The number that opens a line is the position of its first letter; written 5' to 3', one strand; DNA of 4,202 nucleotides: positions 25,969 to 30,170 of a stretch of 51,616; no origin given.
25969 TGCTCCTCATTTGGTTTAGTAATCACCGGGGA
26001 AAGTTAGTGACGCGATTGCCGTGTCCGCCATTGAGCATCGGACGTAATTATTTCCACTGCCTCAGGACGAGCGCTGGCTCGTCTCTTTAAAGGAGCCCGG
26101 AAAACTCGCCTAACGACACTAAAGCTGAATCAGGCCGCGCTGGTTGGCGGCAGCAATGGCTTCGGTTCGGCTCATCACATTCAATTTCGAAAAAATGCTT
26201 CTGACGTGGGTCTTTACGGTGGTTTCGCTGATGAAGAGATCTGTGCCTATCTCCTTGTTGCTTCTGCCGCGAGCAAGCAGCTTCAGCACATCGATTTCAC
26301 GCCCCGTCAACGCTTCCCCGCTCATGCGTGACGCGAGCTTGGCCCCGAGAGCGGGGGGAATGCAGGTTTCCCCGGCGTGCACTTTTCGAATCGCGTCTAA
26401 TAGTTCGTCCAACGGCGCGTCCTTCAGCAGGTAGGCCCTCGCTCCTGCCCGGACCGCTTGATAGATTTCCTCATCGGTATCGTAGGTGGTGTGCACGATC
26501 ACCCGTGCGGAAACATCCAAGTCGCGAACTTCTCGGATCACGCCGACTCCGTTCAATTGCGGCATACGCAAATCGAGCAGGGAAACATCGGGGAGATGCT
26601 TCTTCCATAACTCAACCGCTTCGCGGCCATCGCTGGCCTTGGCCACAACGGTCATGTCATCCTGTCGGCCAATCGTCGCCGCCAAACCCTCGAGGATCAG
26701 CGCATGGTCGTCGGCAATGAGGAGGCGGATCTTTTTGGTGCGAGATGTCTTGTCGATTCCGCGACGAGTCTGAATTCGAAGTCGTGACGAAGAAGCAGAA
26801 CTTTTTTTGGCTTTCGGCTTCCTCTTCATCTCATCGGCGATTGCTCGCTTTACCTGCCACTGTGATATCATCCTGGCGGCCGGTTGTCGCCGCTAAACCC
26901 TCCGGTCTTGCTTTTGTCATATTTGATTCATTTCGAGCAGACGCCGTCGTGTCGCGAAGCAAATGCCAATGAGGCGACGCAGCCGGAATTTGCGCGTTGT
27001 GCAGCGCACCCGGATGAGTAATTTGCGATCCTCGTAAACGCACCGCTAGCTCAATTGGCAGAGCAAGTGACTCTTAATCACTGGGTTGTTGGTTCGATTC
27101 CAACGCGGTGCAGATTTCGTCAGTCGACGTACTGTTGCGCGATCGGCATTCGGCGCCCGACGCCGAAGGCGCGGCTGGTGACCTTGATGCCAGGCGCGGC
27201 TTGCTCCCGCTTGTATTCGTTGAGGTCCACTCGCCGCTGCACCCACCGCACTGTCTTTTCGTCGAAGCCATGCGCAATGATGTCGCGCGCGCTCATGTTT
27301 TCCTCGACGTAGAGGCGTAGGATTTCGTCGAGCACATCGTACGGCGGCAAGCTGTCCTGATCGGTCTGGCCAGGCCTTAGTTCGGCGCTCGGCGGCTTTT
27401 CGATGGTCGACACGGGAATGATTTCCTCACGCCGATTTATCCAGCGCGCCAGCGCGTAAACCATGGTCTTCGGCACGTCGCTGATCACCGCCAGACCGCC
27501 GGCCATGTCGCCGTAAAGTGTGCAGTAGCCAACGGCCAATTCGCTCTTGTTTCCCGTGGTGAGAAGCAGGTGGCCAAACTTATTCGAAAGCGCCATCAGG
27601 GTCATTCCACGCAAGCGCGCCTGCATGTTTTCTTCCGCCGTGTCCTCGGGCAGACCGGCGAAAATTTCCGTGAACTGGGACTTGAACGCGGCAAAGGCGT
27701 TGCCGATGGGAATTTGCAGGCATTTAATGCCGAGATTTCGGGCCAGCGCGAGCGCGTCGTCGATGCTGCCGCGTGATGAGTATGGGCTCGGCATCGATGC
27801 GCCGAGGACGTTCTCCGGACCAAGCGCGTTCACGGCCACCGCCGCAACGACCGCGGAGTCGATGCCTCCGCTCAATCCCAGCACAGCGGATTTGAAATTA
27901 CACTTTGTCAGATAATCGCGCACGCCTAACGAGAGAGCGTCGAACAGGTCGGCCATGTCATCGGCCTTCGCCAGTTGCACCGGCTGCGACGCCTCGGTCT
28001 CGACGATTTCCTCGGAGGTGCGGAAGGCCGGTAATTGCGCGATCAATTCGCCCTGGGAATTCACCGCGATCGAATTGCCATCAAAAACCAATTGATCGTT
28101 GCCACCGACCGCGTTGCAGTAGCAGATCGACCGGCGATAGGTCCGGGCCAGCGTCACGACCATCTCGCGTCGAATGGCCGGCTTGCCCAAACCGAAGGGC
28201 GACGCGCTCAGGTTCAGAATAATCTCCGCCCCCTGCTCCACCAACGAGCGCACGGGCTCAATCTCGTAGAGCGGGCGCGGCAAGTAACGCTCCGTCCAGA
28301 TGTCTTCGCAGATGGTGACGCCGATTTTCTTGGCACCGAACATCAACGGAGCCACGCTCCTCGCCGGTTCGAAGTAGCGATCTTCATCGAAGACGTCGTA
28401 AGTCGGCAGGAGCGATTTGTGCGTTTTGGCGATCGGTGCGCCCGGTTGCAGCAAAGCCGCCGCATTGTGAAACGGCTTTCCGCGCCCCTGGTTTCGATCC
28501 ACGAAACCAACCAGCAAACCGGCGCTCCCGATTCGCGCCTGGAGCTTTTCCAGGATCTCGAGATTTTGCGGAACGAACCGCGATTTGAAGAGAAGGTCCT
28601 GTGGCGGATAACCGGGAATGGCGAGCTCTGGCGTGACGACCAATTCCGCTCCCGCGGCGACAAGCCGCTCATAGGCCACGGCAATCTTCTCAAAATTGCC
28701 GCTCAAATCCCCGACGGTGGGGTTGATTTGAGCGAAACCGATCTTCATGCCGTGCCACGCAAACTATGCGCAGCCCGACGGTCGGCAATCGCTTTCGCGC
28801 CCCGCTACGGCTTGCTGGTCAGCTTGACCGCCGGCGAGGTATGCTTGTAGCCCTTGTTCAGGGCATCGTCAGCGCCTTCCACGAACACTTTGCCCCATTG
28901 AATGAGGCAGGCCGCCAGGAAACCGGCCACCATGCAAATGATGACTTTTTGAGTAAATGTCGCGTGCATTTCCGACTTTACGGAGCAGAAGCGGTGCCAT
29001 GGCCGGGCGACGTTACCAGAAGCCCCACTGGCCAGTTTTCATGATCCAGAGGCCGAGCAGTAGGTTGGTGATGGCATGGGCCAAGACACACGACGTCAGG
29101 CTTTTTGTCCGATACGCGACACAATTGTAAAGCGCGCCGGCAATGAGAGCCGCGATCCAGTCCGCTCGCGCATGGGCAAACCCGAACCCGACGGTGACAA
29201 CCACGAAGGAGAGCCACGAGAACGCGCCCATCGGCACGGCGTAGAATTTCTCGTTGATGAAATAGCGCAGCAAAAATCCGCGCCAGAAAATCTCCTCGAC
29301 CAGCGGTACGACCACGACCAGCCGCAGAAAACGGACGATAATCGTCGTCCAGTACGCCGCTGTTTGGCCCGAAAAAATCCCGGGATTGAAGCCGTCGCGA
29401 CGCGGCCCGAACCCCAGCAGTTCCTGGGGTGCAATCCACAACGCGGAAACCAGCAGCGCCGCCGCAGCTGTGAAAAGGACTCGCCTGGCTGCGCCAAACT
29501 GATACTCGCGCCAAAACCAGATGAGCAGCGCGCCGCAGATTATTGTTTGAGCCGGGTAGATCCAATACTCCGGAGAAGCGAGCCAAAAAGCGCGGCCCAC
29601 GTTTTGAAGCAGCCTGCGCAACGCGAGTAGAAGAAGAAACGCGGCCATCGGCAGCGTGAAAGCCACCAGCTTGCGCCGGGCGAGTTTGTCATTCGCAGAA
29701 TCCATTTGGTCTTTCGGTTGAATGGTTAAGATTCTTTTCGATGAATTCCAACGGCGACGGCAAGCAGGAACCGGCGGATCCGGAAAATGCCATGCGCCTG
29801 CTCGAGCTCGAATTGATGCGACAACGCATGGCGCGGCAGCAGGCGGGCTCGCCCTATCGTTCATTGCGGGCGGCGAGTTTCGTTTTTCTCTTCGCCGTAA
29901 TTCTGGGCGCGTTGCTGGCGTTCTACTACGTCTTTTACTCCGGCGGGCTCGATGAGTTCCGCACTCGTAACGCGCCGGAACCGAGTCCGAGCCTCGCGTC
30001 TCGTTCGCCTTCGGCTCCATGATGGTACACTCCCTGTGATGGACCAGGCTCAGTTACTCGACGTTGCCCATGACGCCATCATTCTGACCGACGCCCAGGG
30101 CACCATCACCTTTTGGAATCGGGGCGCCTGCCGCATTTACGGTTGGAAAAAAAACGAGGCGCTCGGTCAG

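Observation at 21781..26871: The same element brackets the PAS/GAF kinase and NarL-type regulator: candidate autoregulated regulon linking the two-component system to ADH/SDR genes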

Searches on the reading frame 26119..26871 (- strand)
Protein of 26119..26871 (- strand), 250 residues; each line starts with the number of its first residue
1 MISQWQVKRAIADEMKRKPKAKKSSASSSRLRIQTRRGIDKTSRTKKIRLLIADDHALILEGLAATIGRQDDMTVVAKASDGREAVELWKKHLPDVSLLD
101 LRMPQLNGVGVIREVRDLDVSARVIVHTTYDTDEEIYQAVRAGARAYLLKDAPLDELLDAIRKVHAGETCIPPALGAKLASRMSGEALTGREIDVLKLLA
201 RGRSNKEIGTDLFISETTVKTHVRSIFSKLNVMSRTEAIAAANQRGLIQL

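Call 10: search_protein_families(library=pfam, proteins=[window:26119-26871:-], max_evalue=0.01)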
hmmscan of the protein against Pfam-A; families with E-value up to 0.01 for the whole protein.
window:26119-26871:- (250 aa): 2 families
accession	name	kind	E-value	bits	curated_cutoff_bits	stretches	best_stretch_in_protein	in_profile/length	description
PF00072.30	Response_reg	-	2.9e-25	89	30.2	1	51-162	2-111/111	Response regulator receiver domain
PF00196.25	GerE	-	6.6e-21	74.1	23.5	1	187-240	2-55/57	Bacterial regulatory proteins, luxR family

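Call 34: search_solved_structures(query=window:26119-26871:-, max_evalue=1e-10)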
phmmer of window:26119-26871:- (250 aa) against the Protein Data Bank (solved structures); distinct sequences matched with E-value up to 1e-10: 54.
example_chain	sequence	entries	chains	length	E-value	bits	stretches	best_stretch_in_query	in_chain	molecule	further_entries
4yn8_A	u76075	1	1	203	2.6e-38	135.2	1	47-248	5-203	Response regulator ChrA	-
5hev_A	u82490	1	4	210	1.7e-37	132.5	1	48-248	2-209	Response regulator protein VraR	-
4ldz_A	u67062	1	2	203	3.7e-36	128.1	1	48-247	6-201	Transcriptional regulatory protein DesR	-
7ve6_A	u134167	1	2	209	3.8e-36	128.1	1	48-249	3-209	Response regulator protein VraR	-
4gvp_A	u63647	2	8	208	4.6e-36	127.8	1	48-249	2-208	Response regulator protein vraR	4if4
1a04_A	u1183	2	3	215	9.7e-36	126.8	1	48-244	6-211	NITRATE/NITRITE RESPONSE REGULATOR PROTEIN NARL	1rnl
4zmr_A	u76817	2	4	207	1.5e-30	109.8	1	45-246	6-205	Response regulator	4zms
4hye_A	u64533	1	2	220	2.5e-30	109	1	47-246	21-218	Response regulator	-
3c3w_A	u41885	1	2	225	1.3e-26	96.9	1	48-243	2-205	TWO COMPONENT TRANSCRIPTIONAL REGULATORY PROTEIN DEVR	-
3eul_A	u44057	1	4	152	9.3e-26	94.1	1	44-181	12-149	POSSIBLE NITRATE/NITRITE RESPONSE TRANSCRIPTIONAL REGULATORY PROTEIN NARL (DNA-binding res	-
4le0_A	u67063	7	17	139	6.1e-23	84.9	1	48-179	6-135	Transcriptional regulatory protein DesR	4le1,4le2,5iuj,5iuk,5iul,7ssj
7ssi_C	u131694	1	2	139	1.2e-22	84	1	48-179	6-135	Transcriptional regulatory protein DesR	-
3cz5_A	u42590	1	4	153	7.1e-20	74.9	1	48-182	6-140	Two-component response regulator, LuxR family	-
4iga_A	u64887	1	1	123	2.6e-16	63.2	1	49-164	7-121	Chemotaxis protein CheY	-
9phz_E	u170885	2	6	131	2.7e-16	63.2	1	45-166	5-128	Stage 0 sporulation protein A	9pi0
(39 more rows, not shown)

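Call 57: find_homologous_proteins(query=window:26119-26730:-, max_evalue=1e-40)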
Query window:26119-26730:- (203 aa): 5655 proteins with E <= 1e-40 among 8000 candidates; the best 120 are listed.
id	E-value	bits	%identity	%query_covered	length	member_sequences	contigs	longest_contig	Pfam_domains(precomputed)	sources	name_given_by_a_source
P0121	1.3e-115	402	95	100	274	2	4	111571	PF00196.26,PF00072.31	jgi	-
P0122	2.3e-115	401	93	100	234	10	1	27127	PF00196.26,PF00072.31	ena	-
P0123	3.3e-115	400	94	100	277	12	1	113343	PF00196.26,PF00072.31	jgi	jgi:DNA-binding NarL/FixJ family response regulator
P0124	5.1e-115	400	94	100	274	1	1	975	PF00196.26,PF00072.31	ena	-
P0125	7.8e-115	399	94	100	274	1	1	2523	PF00196.26,PF00072.31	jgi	jgi:DNA-binding NarL/FixJ family response regulator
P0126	1.3e-113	395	92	100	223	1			PF00196.26,PF00072.31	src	-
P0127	4.3e-113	393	92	100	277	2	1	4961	PF00196.26,PF00072.31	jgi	jgi:DNA-binding NarL/FixJ family response regulator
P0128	6.2e-113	393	91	100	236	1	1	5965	PF00196.26,PF00072.31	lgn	-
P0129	1.3e-112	392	92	100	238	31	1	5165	PF00196.26,PF00072.31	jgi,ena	-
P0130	1.6e-112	391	91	100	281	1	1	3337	PF00196.26,PF00072.31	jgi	jgi:two-component system NarL family response regulator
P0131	1.9e-112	391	92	100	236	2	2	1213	PF00196.26,PF00072.31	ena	-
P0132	2.4e-112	391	92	100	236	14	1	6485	PF00196.26,PF00072.31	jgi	jgi:DNA-binding NarL/FixJ family response regulator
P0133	2.4e-112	391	92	100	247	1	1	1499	PF00196.26,PF00072.31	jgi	jgi:two-component system NarL family response regulator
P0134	3.3e-112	390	93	100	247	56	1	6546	PF00196.26,PF00072.31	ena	-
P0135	3.8e-112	390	91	100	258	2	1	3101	PF00196.26,PF00072.31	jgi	jgi:DNA-binding NarL/FixJ family response regulator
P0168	3.4e-109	381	90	100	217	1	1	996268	PF00196.26,PF00072.31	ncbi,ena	-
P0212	9.5e-106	369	85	100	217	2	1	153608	PF00196.26,PF00072.31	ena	-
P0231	4.8e-104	364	84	100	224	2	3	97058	PF00196.26,PF00072.31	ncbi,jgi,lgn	ncbi:MAG TPA: response regulator transcription factor [Pirellulales bacterium]|jgi:two-component sys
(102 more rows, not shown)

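Call 58: find_encoding_contigs(protein=P0168, flank=10000, max_places=1)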
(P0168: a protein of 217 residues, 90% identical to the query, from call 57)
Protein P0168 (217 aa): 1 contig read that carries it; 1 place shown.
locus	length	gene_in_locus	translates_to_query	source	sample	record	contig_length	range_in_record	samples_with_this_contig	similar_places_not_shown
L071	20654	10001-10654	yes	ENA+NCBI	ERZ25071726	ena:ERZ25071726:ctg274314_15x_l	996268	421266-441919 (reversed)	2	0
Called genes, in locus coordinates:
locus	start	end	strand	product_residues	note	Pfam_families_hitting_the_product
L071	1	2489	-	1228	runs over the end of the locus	PF00082:Peptidase_S8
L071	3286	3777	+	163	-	-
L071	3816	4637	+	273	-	PF00561:Abhydrolase_1, PF12146:Hydrolase_4, PF12697:Abhydrolase_6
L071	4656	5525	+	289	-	PF12146:Hydrolase_4, PF00561:Abhydrolase_1, PF12697:Abhydrolase_6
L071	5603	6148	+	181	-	PF00484:Pro_CA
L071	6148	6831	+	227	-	-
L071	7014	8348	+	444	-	PF25917:BSH_RND, PF25919:BSH_CusB (weak), PF25973:BSH_CzcB (faint), PF25876:HH_MFP_RND (faint), PF25885:HH_EMRA (weak)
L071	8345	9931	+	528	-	PF00083:Sugar_tr, PF06609:TRI12 (weak), PF07690:MFS_1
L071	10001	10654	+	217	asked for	PF00072:Response_reg, PF00196:GerE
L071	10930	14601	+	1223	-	PF07494:Reg_prop (faint), PF07495:Y_Y_Y, PF01590:GAF, PF13185:GAF_2, PF13492:GAF_3 (weak), PF07730:HisKA_3, PF02518:HATPase_c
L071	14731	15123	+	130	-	-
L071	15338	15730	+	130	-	PF10604:Polyketide_cyc2 (weak), PF03364:Polyketide_cyc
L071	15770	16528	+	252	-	PF23441:SDR (weak), PF00106:adh_short, PF08659:KR, PF13561:adh_short_C2, PF08643:DUF1776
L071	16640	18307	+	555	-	PF00072:Response_reg, PF00890:FAD_binding_2 (faint), PF01266:DAO (weak), PF03486:HI0933_like (faint), PF07992:Pyr_redox_2, PF12831:FAD_oxidored (weak), PF13738:Pyr_redox_3, PF00070:Pyr_redox (weak)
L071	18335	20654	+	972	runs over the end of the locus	PF00027:cNMP_binding, PF00512:HisKA (faint), PF02518:HATPase_c, PF14501:HATPase_c_5 (faint), PF00027:cNMP_binding, PF02518:HATPase_c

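Call 59: find_encoding_contigs(protein=P0212, flank=10000, max_places=1)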
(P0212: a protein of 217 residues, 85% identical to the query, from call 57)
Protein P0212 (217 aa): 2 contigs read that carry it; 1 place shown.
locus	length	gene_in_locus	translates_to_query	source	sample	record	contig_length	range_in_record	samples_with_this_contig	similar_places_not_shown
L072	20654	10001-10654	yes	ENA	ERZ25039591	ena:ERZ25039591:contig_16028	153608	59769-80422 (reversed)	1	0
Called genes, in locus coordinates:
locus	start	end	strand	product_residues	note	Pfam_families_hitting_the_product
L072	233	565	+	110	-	-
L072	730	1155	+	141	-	PF01740:STAS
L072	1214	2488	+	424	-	PF00171:Aldedh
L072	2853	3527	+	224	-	PF00072:Response_reg, PF00196:GerE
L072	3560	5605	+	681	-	PF08448:PAS_4 (weak), PF01590:GAF, PF13185:GAF_2, PF13492:GAF_3 (faint), PF13185:GAF_2, PF01590:GAF, PF07730:HisKA_3, PF02518:HATPase_c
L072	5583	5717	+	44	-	-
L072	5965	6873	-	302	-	PF00795:CN_hydrolase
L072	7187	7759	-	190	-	PF00190:Cupin_1 (weak), PF07883:Cupin_2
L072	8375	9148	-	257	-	PF18306:LDcluster4, PF03641:Lysine_decarbox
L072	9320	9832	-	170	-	PF07291:MauE (weak)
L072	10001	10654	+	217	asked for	PF00072:Response_reg, PF00196:GerE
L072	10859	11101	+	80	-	-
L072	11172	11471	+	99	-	-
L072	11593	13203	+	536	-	PF05524:PEP-utilisers_N, PF00391:PEP-utilizers, PF02896:PEP-utilizers_C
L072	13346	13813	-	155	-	PF00583:Acetyltransf_1, PF13673:Acetyltransf_10, PF13508:Acetyltransf_7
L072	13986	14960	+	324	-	PF00583:Acetyltransf_1 (weak), PF13508:Acetyltransf_7 (weak)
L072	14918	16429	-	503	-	PF00232:Glyco_hydro_1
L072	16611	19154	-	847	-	PF00270:DEAD, PF00271:Helicase_C, PF04408:WHD_HA2, PF21010:HA2_C (faint), PF08482:HrpB_C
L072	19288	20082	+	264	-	-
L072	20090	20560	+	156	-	-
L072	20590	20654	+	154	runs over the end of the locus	PF19571:ACT_8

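Call 60: find_encoding_contigs(protein=P0231, flank=10000, max_places=1)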
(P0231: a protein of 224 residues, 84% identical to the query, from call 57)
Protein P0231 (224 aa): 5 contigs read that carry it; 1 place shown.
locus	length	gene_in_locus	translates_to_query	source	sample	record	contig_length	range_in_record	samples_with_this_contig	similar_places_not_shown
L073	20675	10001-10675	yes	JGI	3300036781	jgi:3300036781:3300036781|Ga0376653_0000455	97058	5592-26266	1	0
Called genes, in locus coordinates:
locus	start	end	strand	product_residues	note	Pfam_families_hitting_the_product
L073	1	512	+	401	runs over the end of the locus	PF12146:Hydrolase_4 (weak), PF13424:TPR_12, PF00515:TPR_1 (faint), PF07719:TPR_2 (faint), PF13181:TPR_8 (faint), PF13432:TPR_16 (weak)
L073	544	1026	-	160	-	PF07291:MauE (weak), PF07681:DoxX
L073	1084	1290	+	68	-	-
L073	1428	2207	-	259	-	PF00230:MIP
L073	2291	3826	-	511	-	PF00890:FAD_binding_2 (faint), PF01266:DAO (faint), PF03486:HI0933_like (faint), PF07992:Pyr_redox_2, PF13450:NAD_binding_8 (faint), PF13738:Pyr_redox_3, PF00070:Pyr_redox, PF02852:Pyr_redox_dim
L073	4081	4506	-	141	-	PF07681:DoxX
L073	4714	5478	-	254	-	PF12697:Abhydrolase_6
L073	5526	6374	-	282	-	PF00561:Abhydrolase_1, PF12146:Hydrolase_4 (weak), PF12697:Abhydrolase_6, PF00561:Abhydrolase_1 (weak)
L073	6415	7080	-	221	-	PF04224:DUF417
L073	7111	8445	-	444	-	PF07690:MFS_1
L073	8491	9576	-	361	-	PF00190:Cupin_1, PF14667:Polysacc_synt_C (faint), PF07883:Cupin_2 (weak), PF00190:Cupin_1, PF07883:Cupin_2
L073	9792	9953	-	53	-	-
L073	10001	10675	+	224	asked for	PF00072:Response_reg, PF00196:GerE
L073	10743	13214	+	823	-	PF08447:PAS_3, PF01590:GAF, PF13185:GAF_2, PF07730:HisKA_3, PF02518:HATPase_c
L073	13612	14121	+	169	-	PF00034:Cytochrom_C (faint), PF13442:Cytochrome_CBB3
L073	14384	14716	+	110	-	PF03551:PadR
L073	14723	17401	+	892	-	PF12704:MacB_PCD, PF02687:FtsX, PF12704:MacB_PCD, PF02687:FtsX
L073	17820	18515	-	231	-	PF13489:Methyltransf_23, PF13847:Methyltransf_31 (weak), PF08241:Methyltransf_11, PF08242:Methyltransf_12, PF13649:Methyltransf_25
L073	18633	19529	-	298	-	PF00248:Aldo_ket_red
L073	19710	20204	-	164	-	PF08332:CaMKII_AD, PF14534:DUF4440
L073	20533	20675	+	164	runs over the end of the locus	PF00210:Ferritin, PF02915:Rubrerythrin (faint)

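Call 85: search_protein_families(library=ncbifam, proteins=[window:26119-26871:-], max_evalue=0.01)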
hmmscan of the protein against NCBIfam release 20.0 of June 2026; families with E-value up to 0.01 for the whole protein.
window:26119-26871:- (250 aa): 109 families (the best 25 are shown)
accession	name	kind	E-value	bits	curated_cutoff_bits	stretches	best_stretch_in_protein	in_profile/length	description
NF047785.1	respo_reg_MadR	equivalog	1e-48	165.5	300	1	48-248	1-209/209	MadR family response regulator transcription factor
NF007935.0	PRK10651.1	equivalog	9.9e-48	162.2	250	1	45-242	4-210/216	two-component system response regulator NarL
NF052445.1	RespRegMctR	equivalog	1.8e-43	148.4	300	1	47-243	1-200/205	two-component system response regulator MctR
NF007708.0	PRK10403.1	equivalog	2.6e-40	138.2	343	1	46-239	5-205/215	nitrate/nitrite response regulator protein NarP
NF011896.0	PRK15369.1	equivalog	1.7e-37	129.1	242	1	46-247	2-209/211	two component system response regulator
NF007018.1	PRK09483.1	equivalog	6.3e-27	94.6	280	1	48-248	2-209/217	UvrY/SirA/GacA family response regulator transcription factor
NF007685.0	PRK10360.1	equivalog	5.8e-25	88.2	258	1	49-237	3-187/196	response regulator transcription factor UhpA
NF007403.0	PRK09935.1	equivalog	1.5e-22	80.2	271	1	48-247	4-209/210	fimbria biosynthesis transcriptional regulator FimZ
NF041830.1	RR_TF_ErdR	exception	4.1e-22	79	390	1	50-240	4-203/213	response regulator transcription factor ErdR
NF007419.0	PRK09958.1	equivalog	1.2e-20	74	251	1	51-243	4-199/204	acid-sensing system DNA-binding response regulator EvgA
TIGR02875.1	spore_0_A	equivalog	6.3e-20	71.5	200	1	46-167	1-124/262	sporulation transcription factor Spo0A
NF008469.0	PRK11361.1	equivalog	1.2e-18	67.1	714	1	47-161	4-116/461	acetoacetate metabolism transcriptional regulator AtoC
NF041367.1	CheY_Halo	equivalog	1.8e-18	67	200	1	51-164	2-113/114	chemotaxis protein CheY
NF001965.0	PRK00742.1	subfamily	7.5e-18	64.9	293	1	46-152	2-109/357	chemotaxis-specific protein-glutamate methyltransferase CheB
NF007505.1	PRK10100.1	equivalog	2.4e-17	63.3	250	1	155-244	104-201/204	biofilm master transcriptional regulator CsgD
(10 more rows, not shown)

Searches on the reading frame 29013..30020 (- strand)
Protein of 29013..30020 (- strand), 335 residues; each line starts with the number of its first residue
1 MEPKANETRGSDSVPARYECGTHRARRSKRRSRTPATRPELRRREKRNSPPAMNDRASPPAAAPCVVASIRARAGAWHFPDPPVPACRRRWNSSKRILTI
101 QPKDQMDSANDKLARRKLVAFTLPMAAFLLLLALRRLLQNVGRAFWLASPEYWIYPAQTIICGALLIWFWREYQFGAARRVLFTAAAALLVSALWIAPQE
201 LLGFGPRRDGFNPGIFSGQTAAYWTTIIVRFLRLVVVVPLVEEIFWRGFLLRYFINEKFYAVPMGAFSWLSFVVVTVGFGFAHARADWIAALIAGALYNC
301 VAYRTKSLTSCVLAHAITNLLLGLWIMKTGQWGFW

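Call 42: search_protein_families(library=pfam, proteins=[window:29013-30020:-], max_evalue=0.00001)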
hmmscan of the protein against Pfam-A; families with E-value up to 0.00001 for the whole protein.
window:29013-30020:- (335 aa): 1 family
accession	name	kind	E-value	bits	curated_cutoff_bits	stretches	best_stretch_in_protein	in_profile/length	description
PF02517.21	Rce1-like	-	1.2e-15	58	22.4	1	226-321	3-93/93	Type II CAAX prenyl endopeptidase Rce1-like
